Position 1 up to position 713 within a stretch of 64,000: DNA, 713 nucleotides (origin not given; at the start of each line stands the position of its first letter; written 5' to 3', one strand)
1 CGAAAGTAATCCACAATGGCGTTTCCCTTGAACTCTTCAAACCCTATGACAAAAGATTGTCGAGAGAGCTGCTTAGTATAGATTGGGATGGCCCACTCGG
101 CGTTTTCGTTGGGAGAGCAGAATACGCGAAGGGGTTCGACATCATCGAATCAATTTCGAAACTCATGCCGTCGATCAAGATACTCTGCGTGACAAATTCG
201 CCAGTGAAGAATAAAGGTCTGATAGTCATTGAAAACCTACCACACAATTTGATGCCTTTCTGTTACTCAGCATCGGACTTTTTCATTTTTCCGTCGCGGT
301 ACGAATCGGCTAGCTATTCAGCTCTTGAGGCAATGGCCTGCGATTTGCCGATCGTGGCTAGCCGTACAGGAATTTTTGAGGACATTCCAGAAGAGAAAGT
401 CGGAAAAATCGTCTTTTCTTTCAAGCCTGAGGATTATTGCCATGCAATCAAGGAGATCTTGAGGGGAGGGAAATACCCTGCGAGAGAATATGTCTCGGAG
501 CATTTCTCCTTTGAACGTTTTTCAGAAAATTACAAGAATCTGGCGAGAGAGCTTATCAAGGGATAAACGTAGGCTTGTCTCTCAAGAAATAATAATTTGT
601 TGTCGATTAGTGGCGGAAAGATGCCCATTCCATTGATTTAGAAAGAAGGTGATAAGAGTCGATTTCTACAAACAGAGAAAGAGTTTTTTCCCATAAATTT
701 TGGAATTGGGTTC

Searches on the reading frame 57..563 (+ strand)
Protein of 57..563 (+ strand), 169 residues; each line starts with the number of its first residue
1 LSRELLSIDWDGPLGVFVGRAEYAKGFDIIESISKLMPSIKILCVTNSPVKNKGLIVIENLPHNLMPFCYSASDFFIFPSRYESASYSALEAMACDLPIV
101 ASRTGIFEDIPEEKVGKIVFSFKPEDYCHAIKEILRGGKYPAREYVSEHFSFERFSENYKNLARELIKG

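Call 7: search_protein_families(library=pfam, proteins=[window:57-563:+], max_evalue=0.001)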
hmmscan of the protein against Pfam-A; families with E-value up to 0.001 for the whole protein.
window:57-563:+ (169 aa): 2 families
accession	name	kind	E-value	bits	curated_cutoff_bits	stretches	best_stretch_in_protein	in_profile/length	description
PF00534.26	Glycos_transf_1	-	5.2e-16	59.1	26.4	1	53-142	73-163/172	Glycosyl transferases group 1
PF13692.12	Glyco_trans_1_4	-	3.6e-14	53.6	27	1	16-135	5-140/142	Glycosyl transferases group 1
